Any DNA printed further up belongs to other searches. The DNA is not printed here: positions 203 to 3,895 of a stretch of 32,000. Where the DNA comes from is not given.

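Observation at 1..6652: POR-gamma/IorB-like + HdrA-HdrA-MvhD + HdrD-like + EtfA + EtfB: a compact operon resembling an uncharacterised flavin-based electron-bifurcation (or confurcation) module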

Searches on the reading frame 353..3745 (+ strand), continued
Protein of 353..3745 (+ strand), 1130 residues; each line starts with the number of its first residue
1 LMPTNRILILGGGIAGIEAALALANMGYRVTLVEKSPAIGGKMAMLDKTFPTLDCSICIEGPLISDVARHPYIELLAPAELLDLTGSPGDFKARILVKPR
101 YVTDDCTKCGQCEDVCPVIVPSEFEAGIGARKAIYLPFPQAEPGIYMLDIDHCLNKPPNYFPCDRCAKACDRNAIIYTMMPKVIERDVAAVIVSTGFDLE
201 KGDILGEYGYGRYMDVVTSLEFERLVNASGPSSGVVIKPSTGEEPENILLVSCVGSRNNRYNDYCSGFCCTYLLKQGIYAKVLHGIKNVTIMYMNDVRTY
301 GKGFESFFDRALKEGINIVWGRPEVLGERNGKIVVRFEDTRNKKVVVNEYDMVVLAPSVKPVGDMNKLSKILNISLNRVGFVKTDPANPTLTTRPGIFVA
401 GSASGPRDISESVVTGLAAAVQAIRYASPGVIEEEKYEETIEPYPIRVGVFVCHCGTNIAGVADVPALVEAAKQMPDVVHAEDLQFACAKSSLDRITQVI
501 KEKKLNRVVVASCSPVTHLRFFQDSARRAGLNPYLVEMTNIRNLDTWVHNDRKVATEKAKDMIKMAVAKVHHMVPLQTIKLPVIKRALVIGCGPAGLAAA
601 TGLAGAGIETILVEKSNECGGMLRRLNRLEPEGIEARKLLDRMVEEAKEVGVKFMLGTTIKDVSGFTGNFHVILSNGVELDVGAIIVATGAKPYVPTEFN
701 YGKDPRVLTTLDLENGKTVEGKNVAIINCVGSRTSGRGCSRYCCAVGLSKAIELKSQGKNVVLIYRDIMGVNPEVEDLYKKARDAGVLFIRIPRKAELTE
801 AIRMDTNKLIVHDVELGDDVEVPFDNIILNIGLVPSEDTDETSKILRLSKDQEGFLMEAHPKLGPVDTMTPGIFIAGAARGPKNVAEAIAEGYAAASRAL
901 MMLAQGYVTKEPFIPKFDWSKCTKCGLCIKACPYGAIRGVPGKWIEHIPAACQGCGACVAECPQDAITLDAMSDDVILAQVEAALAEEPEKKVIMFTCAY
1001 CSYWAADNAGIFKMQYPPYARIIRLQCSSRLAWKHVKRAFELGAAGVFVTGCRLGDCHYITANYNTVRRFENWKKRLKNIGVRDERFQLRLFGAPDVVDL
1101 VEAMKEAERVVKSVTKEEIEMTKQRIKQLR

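Call 36: find_related_loci(query=A1, collection=genome_contigs, flank=9000)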
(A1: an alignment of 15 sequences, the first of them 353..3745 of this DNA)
Query A1 (1130 aa) in genome_contigs; peptide patterns used: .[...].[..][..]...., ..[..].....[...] (x = any residue, [..] = any of these).
600 stretches matched a pattern (row limit reached: there are more); 594 encode a relative of the query (tblastn E <= 1e-3); the best 80 are kept; 80 distinct loci.
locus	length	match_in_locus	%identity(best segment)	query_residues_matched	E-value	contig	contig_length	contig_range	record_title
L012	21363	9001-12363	48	4-1119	0e+0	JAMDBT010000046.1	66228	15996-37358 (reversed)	MAG: Thermoplasmatota archaeon isolate FK_Sedi_B_Bin.205 NODE_953_length_66228_cov_60.3444, whole genome shotgun sequenc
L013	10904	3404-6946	45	4-1118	0e+0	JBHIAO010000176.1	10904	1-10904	MAG: Anaerolineae bacterium isolate K_2_bin.73 NODE_3382_length_10904_cov_12.622177, whole genome shotgun sequence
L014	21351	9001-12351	46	4-1112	0e+0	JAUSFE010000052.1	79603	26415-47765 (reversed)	MAG: Dehalococcoidia bacterium isolate E14_maxbin.284_sub E14_k141_1233586, whole genome shotgun sequence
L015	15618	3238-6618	45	4-1118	0e+0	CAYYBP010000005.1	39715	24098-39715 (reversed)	MAG TPA_asm: uncultured Anaerolinea sp. isolate SRP192927_co7_192 genome assembly, contig: NODE_1468_length_39715_cov_5.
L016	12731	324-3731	46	4-1118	0e+0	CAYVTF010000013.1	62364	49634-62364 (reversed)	MAG TPA_asm: uncultured Anaerolinea sp. isolate binchicken_co117_474 genome assembly, contig: NODE_877_length_62364_cov_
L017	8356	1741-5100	45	4-1116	0e+0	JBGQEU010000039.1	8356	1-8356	MAG: Dehalococcoidia bacterium isolate OBJ2_061818_090_7 k141_712577_length_8356_cov_11.4481, whole genome shotgun seque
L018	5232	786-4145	47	4-1111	0e+0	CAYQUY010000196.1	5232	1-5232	MAG TPA_asm: uncultured Anaerolineaceae bacterium isolate SRP098346_co1_319 genome assembly, contig: NODE_23654_length_5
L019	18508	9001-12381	45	4-1118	0e+0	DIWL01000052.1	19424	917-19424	MAG TPA_asm: Anaerolineaceae bacterium UBA6107 UBA6107_contig_20991, whole genome shotgun sequence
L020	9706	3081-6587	45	5-1116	0e+0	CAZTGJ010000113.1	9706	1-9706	MAG TPA_asm: uncultured Thermoplasmata archaeon isolate SRP077602_co5_212 genome assembly, contig: NODE_29632_length_970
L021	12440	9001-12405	45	4-1112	0e+0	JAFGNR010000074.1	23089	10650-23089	MAG: Anaerolineae bacterium isolate Zod_Metabat.557 k87_427674, whole genome shotgun sequence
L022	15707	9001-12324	46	21-1116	0e+0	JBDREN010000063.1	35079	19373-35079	MAG: Elusimicrobiota bacterium isolate MEGAHIT-group-1.316 k141_6351696, whole genome shotgun sequence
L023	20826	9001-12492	44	4-1112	0e+0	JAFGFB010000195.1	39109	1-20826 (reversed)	MAG: Anaerolineae bacterium isolate Zod_Metabat.1288 k87_7961580, whole genome shotgun sequence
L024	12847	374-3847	44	4-1112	0e+0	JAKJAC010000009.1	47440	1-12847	MAG: Chloroflexota bacterium isolate UR.bin201 NODE_9_length_47440_cov_2.582564, whole genome shotgun sequence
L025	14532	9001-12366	45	4-1113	0e+0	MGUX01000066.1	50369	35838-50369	MAG: Elusimicrobia bacterium RIFCSPLOWO2_12_FULL_59_9 rifcsplowo2_12_scaffold_2591, whole genome shotgun sequence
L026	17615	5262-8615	48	4-1112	0e+0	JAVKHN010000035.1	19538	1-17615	MAG: Candidatus Sysuimicrobium calidum isolate HHBFW-2_201803_bins_120 HHBFW-2_201803_bins_120_scaffold_35, whole genome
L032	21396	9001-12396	39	7-1112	0e+0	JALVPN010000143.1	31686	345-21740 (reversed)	MAG: Promethearchaeota archaeon isolate A3_metabat1_scaf2bin.173 A3_NODE_417_length_31686_cov_2.259292, whole genome sho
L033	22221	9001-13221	38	3-1112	0e+0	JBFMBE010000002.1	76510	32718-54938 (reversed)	MAG: Thermodesulfobacteriota bacterium isolate MAG156 MAG156_2, whole genome shotgun sequence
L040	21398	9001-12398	41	3-1112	0e+0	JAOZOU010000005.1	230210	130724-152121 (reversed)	MAG: bacterium isolate GMC4.maxbin2.282 GMC4_7_length_230210_cov_26.029658, whole genome shotgun sequence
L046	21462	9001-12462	37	19-1112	0e+0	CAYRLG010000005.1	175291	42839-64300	MAG TPA_asm: uncultured Desulfobacterales bacterium isolate binchicken_co168_123 genome assembly, contig: NODE_61_length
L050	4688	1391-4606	38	4-1129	0e+0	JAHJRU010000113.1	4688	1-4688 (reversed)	MAG: Chloroflexota bacterium isolate OS_PC_MetaG.mb.164 OS_PC_MetaG.mb.164_k141_344821, whole genome shotgun sequence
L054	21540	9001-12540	37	1-1112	0e+0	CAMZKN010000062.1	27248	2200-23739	uncultured Desulfobulbaceae bacterium isolate RB_MAG_00004 genome assembly, contig: RB_MAG_00004_000000000005, whole gen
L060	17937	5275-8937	36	7-1129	0e+0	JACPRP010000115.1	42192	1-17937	MAG: Chloroflexi bacterium isolate NC_groundwater_682_Ag_B-0.1um_59_33 B2_S2_coassemblyk141_3934506, whole genome shotgu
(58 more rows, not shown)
